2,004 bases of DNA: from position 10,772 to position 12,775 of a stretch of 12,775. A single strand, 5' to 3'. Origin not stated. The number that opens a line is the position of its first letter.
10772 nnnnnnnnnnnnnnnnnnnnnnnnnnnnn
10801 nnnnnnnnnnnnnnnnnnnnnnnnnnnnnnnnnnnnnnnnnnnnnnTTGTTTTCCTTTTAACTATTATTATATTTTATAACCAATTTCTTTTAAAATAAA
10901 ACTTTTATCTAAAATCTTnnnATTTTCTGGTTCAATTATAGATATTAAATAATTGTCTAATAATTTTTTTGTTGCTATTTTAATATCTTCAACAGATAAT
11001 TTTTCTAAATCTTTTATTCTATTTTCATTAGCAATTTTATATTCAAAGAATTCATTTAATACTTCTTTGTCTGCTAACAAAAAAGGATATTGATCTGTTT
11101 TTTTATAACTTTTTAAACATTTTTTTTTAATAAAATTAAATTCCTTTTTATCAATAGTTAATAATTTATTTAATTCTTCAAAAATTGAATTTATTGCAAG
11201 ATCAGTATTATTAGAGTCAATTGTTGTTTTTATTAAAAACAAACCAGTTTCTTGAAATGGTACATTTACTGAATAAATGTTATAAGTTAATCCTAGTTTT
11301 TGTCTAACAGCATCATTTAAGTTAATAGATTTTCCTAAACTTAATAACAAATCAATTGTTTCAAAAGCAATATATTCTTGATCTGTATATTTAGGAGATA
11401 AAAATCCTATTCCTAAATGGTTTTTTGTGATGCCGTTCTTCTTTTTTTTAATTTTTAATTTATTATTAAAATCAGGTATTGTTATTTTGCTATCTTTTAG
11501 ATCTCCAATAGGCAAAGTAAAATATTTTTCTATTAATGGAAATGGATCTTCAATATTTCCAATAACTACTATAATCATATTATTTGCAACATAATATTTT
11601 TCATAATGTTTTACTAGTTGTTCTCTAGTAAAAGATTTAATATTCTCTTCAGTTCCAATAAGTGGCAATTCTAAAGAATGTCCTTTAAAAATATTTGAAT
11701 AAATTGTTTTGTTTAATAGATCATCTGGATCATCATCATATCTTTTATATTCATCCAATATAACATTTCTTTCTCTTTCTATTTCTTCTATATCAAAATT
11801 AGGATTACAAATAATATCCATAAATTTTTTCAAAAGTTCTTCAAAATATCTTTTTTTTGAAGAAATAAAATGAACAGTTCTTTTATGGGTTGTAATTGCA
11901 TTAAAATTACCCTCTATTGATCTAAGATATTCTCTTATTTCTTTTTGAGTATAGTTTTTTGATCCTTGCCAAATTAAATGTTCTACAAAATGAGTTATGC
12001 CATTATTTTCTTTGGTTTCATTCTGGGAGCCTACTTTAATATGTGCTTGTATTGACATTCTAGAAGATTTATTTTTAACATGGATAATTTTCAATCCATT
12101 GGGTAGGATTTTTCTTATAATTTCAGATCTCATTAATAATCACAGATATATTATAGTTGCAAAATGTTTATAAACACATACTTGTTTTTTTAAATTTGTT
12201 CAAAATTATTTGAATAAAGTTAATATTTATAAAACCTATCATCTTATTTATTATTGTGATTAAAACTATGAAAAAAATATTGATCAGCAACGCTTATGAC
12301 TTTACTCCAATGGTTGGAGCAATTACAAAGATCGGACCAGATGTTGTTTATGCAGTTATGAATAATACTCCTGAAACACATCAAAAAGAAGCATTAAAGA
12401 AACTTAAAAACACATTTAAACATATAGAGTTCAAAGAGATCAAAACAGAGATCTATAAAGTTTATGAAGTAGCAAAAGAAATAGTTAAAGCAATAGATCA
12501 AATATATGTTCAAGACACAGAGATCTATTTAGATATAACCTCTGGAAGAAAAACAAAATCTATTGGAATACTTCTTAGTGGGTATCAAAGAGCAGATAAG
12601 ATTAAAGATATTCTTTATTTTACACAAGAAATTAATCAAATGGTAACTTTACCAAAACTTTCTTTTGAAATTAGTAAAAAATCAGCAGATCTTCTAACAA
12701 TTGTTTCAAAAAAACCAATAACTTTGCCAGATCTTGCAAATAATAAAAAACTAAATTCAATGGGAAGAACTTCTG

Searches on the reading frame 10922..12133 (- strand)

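Call 10: search_protein_families(library=ncbifam, proteins=[window:10922-12133:-], max_evalue=0.01)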
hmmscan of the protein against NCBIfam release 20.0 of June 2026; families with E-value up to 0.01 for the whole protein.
window:10922-12133:- (404 aa): 4 families
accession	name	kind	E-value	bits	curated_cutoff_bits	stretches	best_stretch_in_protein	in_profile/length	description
NF047421.1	YfmH_fam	equivalog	2.6e-25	89.5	250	1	27-398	42-417/425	EF-P 5-aminopentanol modification-associated protein YfmH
NF047422.1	YfmF_fam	equivalog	1.3e-23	83.6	285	1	88-390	89-400/412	EF-P 5-aminopentanol modification-associated protein YfmF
NF011681.0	PRK15101.1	equivalog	5.3e-21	74.3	765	1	10-224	49-267/961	pitrilysin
TIGR02110.1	PQQ_syn_pqqF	equivalog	1.3e-18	67.2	320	1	9-191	4-191/697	pyrroloquinoline quinone biosynthesis protein PqqF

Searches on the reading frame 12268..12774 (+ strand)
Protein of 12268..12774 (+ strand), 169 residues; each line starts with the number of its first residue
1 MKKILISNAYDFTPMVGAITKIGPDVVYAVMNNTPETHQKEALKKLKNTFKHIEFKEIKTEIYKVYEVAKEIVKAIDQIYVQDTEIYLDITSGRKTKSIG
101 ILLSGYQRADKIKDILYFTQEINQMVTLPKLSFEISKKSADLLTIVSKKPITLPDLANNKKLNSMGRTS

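Call 98: search_protein_families(library=pfam, proteins=[window:12268-12774:+], max_evalue=0.01)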
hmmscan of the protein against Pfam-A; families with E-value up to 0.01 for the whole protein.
seq(169 aa): 4 families
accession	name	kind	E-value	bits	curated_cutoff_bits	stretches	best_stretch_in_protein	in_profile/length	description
PF19810.5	HFX_2341_N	-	8.5e-10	39.6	30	1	10-107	9-107/120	HFX_2341-like, N-terminal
PF02840.20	Prp18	-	0.0013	19.3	32.5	1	35-105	31-99/143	Prp18 domain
PF22662.2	Csa3_N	-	0.0028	18.1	27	1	25-104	27-107/120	Csa3 CRISPR-associated Rossmann-like domain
PF09651.16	Cas_APE2256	-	0.0037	17.6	24.8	1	53-131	61-136/136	CRISPR-associated protein (Cas_APE2256)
